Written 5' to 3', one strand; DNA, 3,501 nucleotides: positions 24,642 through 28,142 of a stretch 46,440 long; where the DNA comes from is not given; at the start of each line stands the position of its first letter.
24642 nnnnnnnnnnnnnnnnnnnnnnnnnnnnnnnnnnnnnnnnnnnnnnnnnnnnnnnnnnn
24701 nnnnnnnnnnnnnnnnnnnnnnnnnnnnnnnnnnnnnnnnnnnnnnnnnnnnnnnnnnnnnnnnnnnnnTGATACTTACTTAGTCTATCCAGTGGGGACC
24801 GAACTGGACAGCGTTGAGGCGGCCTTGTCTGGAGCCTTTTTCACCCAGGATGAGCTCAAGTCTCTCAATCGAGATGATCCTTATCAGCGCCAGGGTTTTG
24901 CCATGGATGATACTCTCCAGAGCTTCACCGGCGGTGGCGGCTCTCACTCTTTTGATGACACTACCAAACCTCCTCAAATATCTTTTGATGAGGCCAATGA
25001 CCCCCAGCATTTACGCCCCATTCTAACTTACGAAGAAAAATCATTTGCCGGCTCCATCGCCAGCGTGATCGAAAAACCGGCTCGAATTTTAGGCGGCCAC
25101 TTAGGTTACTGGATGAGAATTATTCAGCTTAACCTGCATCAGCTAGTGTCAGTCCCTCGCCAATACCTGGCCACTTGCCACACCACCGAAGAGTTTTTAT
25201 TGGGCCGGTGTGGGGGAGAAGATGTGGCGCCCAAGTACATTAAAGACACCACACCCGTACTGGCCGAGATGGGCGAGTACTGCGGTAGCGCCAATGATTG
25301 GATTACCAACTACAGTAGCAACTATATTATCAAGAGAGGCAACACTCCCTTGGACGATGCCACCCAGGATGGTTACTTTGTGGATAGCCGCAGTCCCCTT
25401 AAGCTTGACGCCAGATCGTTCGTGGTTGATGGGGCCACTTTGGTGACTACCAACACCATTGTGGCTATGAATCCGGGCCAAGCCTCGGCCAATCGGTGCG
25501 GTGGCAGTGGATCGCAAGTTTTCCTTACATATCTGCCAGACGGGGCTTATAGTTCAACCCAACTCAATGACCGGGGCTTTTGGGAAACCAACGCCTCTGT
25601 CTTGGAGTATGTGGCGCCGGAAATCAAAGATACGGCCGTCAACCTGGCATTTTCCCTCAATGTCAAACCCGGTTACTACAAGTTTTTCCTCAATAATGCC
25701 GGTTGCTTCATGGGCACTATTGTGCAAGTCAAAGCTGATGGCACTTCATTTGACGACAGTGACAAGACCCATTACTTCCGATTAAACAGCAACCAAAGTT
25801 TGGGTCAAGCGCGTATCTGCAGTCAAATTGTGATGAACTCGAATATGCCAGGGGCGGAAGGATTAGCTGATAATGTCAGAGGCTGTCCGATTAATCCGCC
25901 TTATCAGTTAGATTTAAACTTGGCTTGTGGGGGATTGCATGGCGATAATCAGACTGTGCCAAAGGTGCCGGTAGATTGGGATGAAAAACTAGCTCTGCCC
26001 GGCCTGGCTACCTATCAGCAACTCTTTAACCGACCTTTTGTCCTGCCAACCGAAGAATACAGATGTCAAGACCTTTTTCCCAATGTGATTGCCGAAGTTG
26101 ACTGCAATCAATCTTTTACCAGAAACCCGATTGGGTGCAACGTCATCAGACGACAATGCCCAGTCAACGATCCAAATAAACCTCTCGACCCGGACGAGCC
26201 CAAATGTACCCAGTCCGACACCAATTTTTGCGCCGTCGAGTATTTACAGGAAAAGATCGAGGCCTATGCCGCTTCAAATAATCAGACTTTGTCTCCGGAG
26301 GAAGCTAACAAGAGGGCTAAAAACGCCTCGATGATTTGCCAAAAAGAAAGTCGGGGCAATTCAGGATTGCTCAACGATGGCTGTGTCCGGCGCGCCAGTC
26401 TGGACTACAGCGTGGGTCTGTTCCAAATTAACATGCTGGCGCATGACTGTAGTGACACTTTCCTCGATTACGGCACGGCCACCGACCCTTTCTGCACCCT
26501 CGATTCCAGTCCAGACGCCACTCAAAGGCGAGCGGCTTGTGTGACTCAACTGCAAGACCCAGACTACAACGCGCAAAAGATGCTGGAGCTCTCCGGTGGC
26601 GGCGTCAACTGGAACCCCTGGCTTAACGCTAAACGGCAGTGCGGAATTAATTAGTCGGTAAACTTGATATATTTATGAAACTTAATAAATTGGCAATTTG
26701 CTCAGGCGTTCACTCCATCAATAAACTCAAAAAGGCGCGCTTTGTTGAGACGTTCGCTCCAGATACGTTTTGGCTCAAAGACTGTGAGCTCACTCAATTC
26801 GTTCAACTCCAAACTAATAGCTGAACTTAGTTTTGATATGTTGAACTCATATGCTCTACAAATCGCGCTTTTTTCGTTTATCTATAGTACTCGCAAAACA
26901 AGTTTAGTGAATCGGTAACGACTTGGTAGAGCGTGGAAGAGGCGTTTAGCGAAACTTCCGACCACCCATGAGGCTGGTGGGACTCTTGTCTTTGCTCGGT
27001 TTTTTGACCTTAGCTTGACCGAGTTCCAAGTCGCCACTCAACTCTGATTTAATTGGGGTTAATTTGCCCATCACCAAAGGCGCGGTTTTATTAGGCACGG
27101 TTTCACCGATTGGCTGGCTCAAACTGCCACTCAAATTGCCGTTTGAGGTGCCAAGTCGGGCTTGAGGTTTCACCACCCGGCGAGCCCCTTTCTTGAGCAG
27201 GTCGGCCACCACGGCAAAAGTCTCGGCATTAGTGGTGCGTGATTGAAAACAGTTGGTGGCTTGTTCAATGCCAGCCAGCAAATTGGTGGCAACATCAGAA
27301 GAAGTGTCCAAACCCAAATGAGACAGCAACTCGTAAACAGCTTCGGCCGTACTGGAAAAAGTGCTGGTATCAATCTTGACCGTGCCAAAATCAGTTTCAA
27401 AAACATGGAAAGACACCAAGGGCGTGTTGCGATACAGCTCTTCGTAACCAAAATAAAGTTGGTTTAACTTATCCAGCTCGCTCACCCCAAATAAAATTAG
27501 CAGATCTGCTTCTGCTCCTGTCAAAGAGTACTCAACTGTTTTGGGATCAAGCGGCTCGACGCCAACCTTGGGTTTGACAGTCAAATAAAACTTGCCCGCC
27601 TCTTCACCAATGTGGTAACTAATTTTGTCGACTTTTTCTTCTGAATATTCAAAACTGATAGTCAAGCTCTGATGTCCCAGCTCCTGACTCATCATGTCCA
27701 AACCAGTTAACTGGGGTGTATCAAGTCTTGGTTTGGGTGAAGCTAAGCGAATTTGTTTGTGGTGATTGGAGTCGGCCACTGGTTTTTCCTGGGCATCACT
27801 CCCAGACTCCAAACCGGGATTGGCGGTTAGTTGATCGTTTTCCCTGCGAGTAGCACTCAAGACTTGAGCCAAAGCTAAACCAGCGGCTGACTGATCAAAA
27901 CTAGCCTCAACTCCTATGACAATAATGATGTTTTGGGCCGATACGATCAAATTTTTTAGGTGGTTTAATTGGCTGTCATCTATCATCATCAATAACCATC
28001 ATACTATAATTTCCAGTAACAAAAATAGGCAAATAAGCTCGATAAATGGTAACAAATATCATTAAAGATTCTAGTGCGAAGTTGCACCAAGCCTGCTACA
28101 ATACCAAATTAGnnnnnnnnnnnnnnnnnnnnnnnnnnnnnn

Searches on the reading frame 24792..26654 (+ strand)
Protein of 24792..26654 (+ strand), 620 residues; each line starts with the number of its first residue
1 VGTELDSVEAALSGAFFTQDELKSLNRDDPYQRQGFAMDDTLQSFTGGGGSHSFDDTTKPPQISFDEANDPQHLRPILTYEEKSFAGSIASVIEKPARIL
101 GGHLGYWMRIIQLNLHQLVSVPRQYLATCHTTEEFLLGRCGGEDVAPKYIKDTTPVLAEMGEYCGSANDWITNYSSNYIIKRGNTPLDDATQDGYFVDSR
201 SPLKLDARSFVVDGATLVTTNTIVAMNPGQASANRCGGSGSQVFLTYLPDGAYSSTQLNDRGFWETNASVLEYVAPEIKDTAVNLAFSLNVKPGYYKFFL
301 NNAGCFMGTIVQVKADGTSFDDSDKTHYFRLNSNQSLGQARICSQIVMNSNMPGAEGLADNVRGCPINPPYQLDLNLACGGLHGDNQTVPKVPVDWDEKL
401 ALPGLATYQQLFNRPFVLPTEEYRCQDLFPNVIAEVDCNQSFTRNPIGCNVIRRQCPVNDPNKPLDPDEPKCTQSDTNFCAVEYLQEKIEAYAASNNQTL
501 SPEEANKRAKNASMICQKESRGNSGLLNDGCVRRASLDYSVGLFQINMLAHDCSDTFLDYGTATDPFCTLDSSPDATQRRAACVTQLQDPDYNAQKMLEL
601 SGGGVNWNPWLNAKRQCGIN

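Call 6: search_protein_families(library=pfam, proteins=[window:24792-26654:+], max_evalue=0.01)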
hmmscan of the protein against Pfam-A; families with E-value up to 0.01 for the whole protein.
window:24792-26654:+ (620 aa): 1 family
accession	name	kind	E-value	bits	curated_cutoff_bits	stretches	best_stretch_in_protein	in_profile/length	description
PF18896.5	SLT_3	-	6.6e-10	39.8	27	1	510-610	15-87/89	Lysozyme like domain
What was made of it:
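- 24792..26654 (+): 620-aa protein with a C-terminal lysozyme-like SLT_3 domain. It is a candidate VirB1-type wall hydrolase. Its N-terminus duplicates the C-terminal region of the 1152-aa protein, and it has no signal peptide. PF18896 SLT_3, E 6.6e-10, 39.8 bits against a cut-off of 27 (call 6).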

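Call 22: search_protein_families(library=ncbifam, proteins=[window:24792-26654:+], max_evalue=1)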
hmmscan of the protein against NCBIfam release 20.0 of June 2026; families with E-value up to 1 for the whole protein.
window:24792-26654:+ (620 aa): 0 families

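Call 91: search_protein_families(library=pfam, proteins=[window:24792-26300:+], max_evalue=10)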
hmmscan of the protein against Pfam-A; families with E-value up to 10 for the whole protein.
window:24792-26300:+ (503 aa): 0 families

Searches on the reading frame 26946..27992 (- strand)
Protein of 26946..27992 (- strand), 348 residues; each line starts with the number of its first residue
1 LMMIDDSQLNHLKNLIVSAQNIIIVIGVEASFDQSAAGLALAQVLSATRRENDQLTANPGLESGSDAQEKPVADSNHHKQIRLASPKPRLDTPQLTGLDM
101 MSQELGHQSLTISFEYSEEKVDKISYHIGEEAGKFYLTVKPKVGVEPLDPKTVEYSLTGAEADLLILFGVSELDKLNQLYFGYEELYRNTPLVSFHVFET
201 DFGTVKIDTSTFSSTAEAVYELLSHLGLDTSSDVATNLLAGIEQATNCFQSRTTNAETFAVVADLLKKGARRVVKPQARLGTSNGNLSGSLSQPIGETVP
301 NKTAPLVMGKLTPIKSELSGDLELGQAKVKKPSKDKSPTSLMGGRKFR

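Call 4: search_protein_families(library=pfam, proteins=[window:26946-27992:-], max_evalue=0.01)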
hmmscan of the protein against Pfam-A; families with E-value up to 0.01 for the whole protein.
window:26946-27992:- (348 aa): 0 families

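Call 22: search_protein_families(library=ncbifam, proteins=[window:26946-27992:-], max_evalue=1)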
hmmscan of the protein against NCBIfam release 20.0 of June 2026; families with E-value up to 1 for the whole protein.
window:26946-27992:- (348 aa): 1 family
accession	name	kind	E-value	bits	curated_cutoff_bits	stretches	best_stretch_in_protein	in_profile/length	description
NF053633.1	OlncasPapPhNrnA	equivalog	0.2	10.5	350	1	209-270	127-188/317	bifunctional oligoribonuclease/PAP phosphatase NrnA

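Call 81: search_solved_structures(query=window:26946-27992:-, max_evalue=10)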
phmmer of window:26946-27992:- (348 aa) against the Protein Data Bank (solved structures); distinct sequences matched with E-value up to 10: 10.
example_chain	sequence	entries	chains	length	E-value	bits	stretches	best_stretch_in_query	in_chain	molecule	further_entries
4ls9_A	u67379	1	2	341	8.4e-05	25.5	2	160-263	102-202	DHH family protein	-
4py9_A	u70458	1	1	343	0.00024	24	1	189-270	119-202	Putative exopolyphosphatase-related protein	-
3w5w_A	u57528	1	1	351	0.00025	23.9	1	189-270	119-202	Putative exopolyphosphatase-related protein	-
5o4z_A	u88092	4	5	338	0.0031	20.3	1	162-270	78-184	DHH/DHHA1-type phosphodiesterase TM1595 | phosphodiesterase TM1595 | phosphodiesterase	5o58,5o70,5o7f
5o1u_A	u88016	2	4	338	0.0042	19.9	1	162-271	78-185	Phosphodiesterase | TmPDE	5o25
8iu7_A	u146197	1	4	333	0.039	16.7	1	193-266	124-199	Bifunctional oligoribonuclease and PAP phosphatase NrnA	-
8ioo_A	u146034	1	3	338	0.37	13.5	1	214-271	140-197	RecJ-like protein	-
9wbu_B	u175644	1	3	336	0.67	12.6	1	160-267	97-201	Bifunctional oligoribonuclease and PAP phosphatase NrnA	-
5jju_A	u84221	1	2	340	0.68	12.6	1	160-267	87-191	Uncharacterized protein Rv2837c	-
5cet_A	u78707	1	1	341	0.68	12.6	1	160-267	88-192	Bifunctional oligoribonuclease and PAP phosphatase NrnA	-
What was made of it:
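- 26946..27992 (-): 348-aa cytoplasmic DHH-domain-like protein. It is conserved in this position and in the opposite orientation. Its catalytic motifs appear degenerate and it has no DHHA1 domain. PDB 4ls9 DHH family protein E 8.4e-5, and 4py9/3w5w E 2.4e-4 (call 81).
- The locus contains a DHH-domain-like protein, a fold shared with RecJ and NrnA nucleases (call 81).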
